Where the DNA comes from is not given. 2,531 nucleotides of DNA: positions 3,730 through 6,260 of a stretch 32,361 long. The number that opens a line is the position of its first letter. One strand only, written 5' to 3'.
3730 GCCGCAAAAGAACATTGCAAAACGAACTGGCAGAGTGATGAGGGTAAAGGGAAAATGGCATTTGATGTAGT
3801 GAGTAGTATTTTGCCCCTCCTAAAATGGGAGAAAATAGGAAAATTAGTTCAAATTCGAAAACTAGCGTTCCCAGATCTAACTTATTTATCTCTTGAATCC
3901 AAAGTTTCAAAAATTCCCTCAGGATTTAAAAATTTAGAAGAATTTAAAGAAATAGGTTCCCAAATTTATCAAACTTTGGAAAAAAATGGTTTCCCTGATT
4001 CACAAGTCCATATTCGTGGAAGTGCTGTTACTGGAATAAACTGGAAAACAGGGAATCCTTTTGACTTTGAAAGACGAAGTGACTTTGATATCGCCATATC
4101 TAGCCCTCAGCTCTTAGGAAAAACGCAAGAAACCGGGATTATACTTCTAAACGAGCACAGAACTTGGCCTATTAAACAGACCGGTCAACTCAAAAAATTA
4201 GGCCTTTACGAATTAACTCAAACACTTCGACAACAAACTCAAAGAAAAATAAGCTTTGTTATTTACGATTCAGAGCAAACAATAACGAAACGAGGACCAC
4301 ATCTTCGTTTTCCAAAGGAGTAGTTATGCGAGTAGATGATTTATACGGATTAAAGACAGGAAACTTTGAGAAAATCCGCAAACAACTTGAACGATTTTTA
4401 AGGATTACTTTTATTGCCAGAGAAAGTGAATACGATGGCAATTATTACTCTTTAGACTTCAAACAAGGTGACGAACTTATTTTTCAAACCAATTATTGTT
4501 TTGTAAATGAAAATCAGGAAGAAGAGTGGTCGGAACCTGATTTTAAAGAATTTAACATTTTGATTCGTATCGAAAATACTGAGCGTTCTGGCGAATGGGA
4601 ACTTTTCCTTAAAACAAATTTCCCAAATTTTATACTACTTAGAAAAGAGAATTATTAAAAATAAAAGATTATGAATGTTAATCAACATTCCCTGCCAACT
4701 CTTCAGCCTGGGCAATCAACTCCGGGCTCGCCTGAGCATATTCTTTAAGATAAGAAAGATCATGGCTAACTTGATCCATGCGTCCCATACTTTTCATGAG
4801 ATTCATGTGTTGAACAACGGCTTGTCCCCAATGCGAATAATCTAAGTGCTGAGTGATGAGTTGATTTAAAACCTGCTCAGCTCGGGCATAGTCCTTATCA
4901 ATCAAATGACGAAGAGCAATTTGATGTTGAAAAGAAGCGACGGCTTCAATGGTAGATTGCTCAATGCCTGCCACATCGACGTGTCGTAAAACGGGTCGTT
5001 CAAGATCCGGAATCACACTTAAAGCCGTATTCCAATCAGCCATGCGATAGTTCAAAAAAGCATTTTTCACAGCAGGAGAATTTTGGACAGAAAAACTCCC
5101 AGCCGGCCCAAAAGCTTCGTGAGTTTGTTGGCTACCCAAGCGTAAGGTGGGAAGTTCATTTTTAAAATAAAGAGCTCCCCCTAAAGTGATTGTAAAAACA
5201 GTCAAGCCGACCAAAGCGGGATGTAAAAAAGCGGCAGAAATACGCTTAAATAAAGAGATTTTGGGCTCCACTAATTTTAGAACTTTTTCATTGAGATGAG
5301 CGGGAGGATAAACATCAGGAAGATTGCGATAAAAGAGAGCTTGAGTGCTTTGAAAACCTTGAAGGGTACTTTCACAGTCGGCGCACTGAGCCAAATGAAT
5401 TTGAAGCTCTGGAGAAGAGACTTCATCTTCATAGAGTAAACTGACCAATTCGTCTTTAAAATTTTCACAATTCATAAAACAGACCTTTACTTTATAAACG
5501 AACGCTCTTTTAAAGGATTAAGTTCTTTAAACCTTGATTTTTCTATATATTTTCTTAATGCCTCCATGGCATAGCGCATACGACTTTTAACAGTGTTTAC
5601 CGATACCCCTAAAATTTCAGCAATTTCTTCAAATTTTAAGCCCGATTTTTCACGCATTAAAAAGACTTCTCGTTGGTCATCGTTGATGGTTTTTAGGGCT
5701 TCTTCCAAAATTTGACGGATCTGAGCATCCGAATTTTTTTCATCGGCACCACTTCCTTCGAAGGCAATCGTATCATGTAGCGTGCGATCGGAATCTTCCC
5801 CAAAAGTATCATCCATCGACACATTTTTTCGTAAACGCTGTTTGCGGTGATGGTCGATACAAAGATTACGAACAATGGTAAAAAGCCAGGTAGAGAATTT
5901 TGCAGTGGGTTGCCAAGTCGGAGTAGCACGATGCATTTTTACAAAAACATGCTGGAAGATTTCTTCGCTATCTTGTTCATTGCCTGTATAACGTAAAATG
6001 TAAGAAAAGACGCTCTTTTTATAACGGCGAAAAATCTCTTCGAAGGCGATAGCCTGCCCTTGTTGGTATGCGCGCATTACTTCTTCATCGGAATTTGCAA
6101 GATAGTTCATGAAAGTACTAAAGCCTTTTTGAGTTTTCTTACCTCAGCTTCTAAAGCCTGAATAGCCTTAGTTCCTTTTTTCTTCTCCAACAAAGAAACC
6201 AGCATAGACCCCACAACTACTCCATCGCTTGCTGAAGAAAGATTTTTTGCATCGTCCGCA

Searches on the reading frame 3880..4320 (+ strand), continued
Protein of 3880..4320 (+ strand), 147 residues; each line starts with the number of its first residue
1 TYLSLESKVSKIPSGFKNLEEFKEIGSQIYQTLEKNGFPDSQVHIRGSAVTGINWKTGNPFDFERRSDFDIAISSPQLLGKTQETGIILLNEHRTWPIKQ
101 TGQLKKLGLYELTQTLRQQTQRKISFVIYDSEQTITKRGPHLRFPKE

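Call 84: fold_search(model_id=the predicted structure, library=viral)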
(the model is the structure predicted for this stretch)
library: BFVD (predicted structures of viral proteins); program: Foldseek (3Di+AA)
matches with E <= 10: 114; with E <= 0.001: 0
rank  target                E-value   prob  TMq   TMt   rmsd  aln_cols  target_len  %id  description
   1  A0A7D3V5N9            2.4e-03  1.00  0.57  0.09   7.4       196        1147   15  Uncharacterized protein [Fadolivirus FV1/VV64]
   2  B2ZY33                1.4e-02  0.97  0.50  0.47   5.8       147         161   15  Uncharacterized protein [Ralstonia phage phiRSL1]
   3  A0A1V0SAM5            1.2e-01  0.51  0.38  0.36   6.5       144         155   16  Polymerase beta nucleotidyltransferase domain-containing protein [Catovirus CTV1]
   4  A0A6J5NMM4            1.5e-01  0.23  0.31  0.20   7.1       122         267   15  Uncharacterized protein [uncultured Caudovirales phage]
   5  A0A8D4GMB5            2.6e-01  0.11  0.27  0.21   8.9       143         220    8  (no name in the UniProt tables at hand)
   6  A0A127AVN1            2.9e-01  0.38  0.40  0.39   5.0       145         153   11  Rhodanese domain-containing protein [Xanthomonas phage f20-Xaj]
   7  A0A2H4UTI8            4.4e-01  0.12  0.34  0.17   9.9       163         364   12  CAA-nucleotidyltransferase [Bodo saltans virus]
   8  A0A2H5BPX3            4.7e-01  0.11  0.29  0.20  10.4       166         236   11  Uncharacterized protein [Vibrio phage Vp_R1]
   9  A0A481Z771            5.0e-01  0.07  0.25  0.10   8.7       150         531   11  Uncharacterized protein [Pithovirus LCPAC302]
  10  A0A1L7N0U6            5.3e-01  0.28  0.38  0.21   6.4       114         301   17  Polymerase nucleotidyl transferase domain-containing protein [Ralstonia phage RP12]
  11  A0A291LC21            6.5e-01  0.12  0.30  0.23  11.1       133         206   10  tRNA nucleotidyltransferase [Caulobacter phage Lullwater]
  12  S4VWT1                7.4e-01  0.09  0.32  0.10   8.8       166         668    9  Uncharacterized protein [Pandoravirus salinus]
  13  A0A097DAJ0            7.9e-01  0.12  0.24  0.15   7.5        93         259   16  HE65 [Erinnyis ello granulovirus]
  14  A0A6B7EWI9            8.4e-01  0.18  0.33  0.16   5.6       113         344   10  (no name in the UniProt tables at hand)
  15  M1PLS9                9.0e-01  0.04  0.21  0.12  12.4       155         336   12  Uncharacterized protein [Moumouvirus goulette]
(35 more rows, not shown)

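Call 102: find_encoding_contigs(protein=P0152, flank=8000, max_places=1)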
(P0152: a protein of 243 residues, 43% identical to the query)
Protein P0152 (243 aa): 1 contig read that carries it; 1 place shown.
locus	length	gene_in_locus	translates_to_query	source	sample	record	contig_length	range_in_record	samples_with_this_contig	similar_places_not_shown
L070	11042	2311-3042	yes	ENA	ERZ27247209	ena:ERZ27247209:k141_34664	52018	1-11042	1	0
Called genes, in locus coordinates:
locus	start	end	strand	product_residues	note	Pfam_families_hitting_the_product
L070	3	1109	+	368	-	?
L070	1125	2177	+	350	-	-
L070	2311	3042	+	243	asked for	-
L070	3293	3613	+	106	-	-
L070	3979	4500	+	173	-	-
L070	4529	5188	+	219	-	PF14567:SUKH_5 (faint), PF09346:SMI1_KNR4, PF14568:SUKH_6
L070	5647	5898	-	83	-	-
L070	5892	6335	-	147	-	PF01850:PIN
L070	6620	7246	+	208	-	PF25023:TEN_YD-shell, PF05593:RHS_repeat (faint)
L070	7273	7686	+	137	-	-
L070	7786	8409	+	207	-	PF15428:Imm26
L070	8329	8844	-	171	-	-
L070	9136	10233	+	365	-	PF01266:DAO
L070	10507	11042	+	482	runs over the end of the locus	PF06925:MGDG_synth, PF02350:Epimerase_2, PF00534:Glycos_transf_1, PF04101:Glyco_tran_28_C, PF13692:Glyco_trans_1_4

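Call 103: find_encoding_contigs(protein=P0160, flank=8000, max_places=1)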
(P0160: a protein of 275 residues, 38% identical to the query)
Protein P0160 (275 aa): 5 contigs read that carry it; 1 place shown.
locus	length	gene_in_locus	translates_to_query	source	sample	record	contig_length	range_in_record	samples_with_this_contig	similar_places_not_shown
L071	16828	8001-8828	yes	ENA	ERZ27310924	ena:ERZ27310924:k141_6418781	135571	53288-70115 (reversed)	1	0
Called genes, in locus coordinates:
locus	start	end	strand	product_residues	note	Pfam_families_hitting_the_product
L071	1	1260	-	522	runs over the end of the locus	PF13727:CoA_binding_3, PF02397:Bac_transf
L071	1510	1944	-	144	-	PF13827:DUF4189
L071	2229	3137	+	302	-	PF12760:Zn_ribbon_IS1595, PF12762:DDE_Tnp_IS1595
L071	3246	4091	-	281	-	-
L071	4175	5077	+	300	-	-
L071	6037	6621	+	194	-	-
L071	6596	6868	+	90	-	-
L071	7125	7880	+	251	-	PF23666:Rcc01698_C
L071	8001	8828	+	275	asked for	-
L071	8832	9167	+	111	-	-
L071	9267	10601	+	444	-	PF05838:Glyco_hydro_108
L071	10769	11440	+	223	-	PF00072:Response_reg, PF00486:Trans_reg_C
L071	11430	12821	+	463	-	PF26769:HAMP_PhoQ, PF02518:HATPase_c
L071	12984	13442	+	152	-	PF13441:Gly-zipper_YMGG, PF05433:Rick_17kDa_Anti, PF13488:Gly-zipper_Omp (weak), PF16998:17kDa_Anti_2 (weak)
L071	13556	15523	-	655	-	PF00535:Glycos_transf_2, PF13641:Glyco_tranf_2_3, PF13506:Glyco_transf_21, PF13632:Glyco_trans_2_3, PF03552:Cellulose_synt, PF07238:PilZ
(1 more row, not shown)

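Call 104: find_encoding_contigs(protein=P0166, flank=8000, max_places=1)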
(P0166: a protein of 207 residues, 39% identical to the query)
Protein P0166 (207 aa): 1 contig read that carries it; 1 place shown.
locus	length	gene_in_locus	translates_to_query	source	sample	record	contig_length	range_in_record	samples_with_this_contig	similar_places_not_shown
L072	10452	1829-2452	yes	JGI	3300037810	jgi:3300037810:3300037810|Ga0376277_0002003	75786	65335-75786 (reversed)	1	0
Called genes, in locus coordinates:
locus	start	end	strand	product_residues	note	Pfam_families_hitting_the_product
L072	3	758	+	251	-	PF18451:CdiA_C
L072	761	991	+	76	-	-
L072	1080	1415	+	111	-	-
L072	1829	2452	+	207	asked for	-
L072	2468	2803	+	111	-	-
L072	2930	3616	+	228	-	PF04860:Phage_portal, PF18451:CdiA_C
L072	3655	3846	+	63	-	-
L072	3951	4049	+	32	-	-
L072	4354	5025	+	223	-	-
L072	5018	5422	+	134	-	-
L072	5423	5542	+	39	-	-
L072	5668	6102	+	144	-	-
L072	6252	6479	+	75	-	-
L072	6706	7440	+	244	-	PF04586:Peptidase_S78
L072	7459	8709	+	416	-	PF05065:Phage_capsid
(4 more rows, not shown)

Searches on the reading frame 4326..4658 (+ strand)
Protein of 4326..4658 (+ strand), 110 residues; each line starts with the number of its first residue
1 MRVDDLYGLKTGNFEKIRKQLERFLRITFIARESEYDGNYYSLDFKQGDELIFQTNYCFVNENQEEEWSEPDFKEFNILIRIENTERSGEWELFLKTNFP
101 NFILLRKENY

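Call 3: search_protein_families(library=pfam, proteins=[window:4326-4658:+], max_evalue=0.1)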
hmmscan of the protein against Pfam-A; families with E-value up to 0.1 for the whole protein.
window:4326-4658:+ (110 aa): 0 families

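Call 7: search_protein_families(library=ncbifam, proteins=[window:4326-4658:+], max_evalue=1)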
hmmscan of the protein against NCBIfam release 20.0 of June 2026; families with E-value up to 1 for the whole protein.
window:4326-4658:+ (110 aa): 0 families

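Call 8: search_protein_families(library=padloc, proteins=[window:4326-4658:+], max_evalue=1)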
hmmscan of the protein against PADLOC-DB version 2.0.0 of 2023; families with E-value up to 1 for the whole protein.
window:4326-4658:+ (110 aa): 0 families

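Call 10: search_solved_structures(query=window:4326-4658:+, max_evalue=10)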
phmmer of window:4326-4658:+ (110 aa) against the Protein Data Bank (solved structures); distinct sequences matched with E-value up to 10: 3.
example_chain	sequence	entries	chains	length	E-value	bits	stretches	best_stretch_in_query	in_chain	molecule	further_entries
5j3b_A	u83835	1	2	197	1.5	12.1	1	36-65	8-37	Elongation factor P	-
6e2q_A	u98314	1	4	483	1.6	12.1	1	29-73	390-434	Tyrosine-protein kinase JAK2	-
6e2p_A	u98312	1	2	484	1.7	12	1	29-73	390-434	Tyrosine-protein kinase JAK2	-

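Call 15: find_homologous_proteins(query=window:4326-4658:+, max_evalue=0.01)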
Query window:4326-4658:+ (110 aa): 1 proteins with E <= 0.01 among 1 candidates.
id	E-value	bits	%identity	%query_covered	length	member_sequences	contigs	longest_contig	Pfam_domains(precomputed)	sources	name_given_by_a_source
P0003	1.1e-44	169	97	72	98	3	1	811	-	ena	-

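Call 51: search_protein_families(library=pfam, alignment_id=A5, max_evalue=1)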
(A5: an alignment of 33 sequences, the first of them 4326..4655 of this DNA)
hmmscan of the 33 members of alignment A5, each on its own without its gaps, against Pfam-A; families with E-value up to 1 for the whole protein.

A. member 1, window:4326-4655:+ (110 aa): 0 families

B. families by the number of members that match (of 33 scanned): 7 families
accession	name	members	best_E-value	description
PF11588.13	DUF3243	1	0.0073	Protein of unknown function (DUF3243)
PF13028.12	DUF3889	1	0.041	Protein of unknown function (DUF3889)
PF22894.2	DUF7023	1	0.074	Domain of unknown function (DUF7023)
PF17292.8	POB3_N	1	0.082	POB3-like N-terminal PH domain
PF04450.18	BSP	1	0.11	Peptidase of plants and bacteria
PF11582.13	DUF3240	1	0.16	Protein of unknown function (DUF3240)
PF16325.11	Peptidase_U32_C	1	0.27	Peptidase family U32 C-terminal domain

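Call 54: search_solved_structures(query=A5, max_evalue=10)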
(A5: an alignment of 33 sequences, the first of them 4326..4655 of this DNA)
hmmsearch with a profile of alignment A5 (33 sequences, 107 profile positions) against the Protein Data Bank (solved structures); distinct sequences matched with E-value up to 10: 8.
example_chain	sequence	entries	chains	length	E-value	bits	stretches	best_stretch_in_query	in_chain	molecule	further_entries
7p4q_A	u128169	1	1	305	0.4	14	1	69-99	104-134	Quinolinate synthase A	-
6g74_A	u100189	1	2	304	0.43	13.9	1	69-99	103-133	Quinolinate synthase A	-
5lqm_A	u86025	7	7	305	0.43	13.9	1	69-99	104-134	Quinolinate synthase A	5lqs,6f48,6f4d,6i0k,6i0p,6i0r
4p3x_A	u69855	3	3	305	0.44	13.9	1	69-99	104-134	Quinolinate synthase A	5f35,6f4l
7p4p_A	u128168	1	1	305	0.45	13.9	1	69-99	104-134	Quinolinate synthase A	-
6t4r_AAA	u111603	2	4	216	0.65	13.3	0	51-87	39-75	MORN repeat-containing protein 1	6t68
7xsx_k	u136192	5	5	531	0.8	13.1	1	9-60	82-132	FACT complex subunit POB3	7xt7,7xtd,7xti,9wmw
4wo8_A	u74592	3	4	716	1.4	12.3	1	8-56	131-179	Taurocyamine kinase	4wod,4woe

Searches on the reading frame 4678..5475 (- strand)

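Call 3: search_protein_families(library=pfam, proteins=[window:4678-5475:-], max_evalue=0.1)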
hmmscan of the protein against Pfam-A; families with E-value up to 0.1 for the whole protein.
window:4678-5475:- (265 aa): 1 family
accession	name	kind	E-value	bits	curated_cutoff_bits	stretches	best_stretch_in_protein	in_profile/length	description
PF07759.17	DUF1615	-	0.077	12.6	25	0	195-250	91-143/319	Protein of unknown function (DUF1615)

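Call 7: search_protein_families(library=ncbifam, proteins=[window:4678-5475:-], max_evalue=1)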
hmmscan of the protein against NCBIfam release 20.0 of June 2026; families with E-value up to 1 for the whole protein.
window:4678-5475:- (265 aa): 3 families
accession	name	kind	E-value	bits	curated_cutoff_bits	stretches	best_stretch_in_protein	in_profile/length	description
NF052375.1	antisigma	equivalog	4.1e-05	23.7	100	1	23-75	17-68/217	anti-sigma factor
NF010501.0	PRK13920.1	subfamily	0.0021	17.7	225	1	28-94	28-97/213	putative anti-sigmaE protein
TIGR03988.1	antisig_RsrA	equivalog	0.013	15.6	62.5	1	3-67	2-68/77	mycothiol system anti-sigma-R factor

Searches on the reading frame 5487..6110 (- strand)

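Call 3: search_protein_families(library=pfam, proteins=[window:5487-6110:-], max_evalue=0.1)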
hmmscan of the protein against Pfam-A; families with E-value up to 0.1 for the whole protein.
window:5487-6110:- (207 aa): 22 families
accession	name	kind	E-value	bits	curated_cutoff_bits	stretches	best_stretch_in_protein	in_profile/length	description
PF04542.20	Sigma70_r2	-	1.2e-19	70.3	24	1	26-92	1-69/71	Sigma-70 region 2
PF08281.18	Sigma70_r4_2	-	1.5e-14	53.8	25.7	1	133-185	2-54/54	Sigma-70, region 4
PF04545.22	Sigma70_r4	-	8e-13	48.1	24.1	1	138-187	1-50/50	Sigma-70, region 4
PF07638.17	Sigma70_ECF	-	1.8e-09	38.2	21.1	1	12-186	8-180/185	ECF sigma factor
PF13384.12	HTH_23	-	0.00069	19.8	24.6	1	149-175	10-35/50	Homeodomain-like domain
PF13412.12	HTH_24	-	0.0011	18.9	21.9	1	151-179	11-39/48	Winged helix-turn-helix DNA-binding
PF12728.13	HTH_17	-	0.0013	19.4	27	1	158-179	2-22/51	Helix-turn-helix domain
PF20432.4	Xre-like-HTH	-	0.003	18.3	25.8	1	152-180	18-45/63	Antitoxin Xre-like helix-turn-helix domain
PF13613.12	HTH_Tnp_4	-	0.0047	16.9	27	1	149-187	11-49/53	Helix-turn-helix of DDE superfamily endonuclease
PF13404.12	HTH_AsnC-type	-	0.0068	16.6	27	1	158-179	18-39/42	AsnC-type helix-turn-helix domain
PF02796.21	HTH_7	-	0.0074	16.8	23.8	1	140-175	4-39/45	Helix-turn-helix domain of resolvase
PF08279.18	HTH_11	-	0.0084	16.4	25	1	150-179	8-37/55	HTH domain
PF00196.25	GerE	-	0.0097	16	23.5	1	156-182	16-42/57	Bacterial regulatory proteins, luxR family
PF13542.12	HTH_Tnp_ISL3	-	0.017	15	27.4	1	160-180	29-49/51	Helix-turn-helix domain of transposase family ISL3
PF11242.13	DUF2774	-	0.024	15.3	29.2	1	148-191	5-47/63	Protein of unknown function (DUF2774)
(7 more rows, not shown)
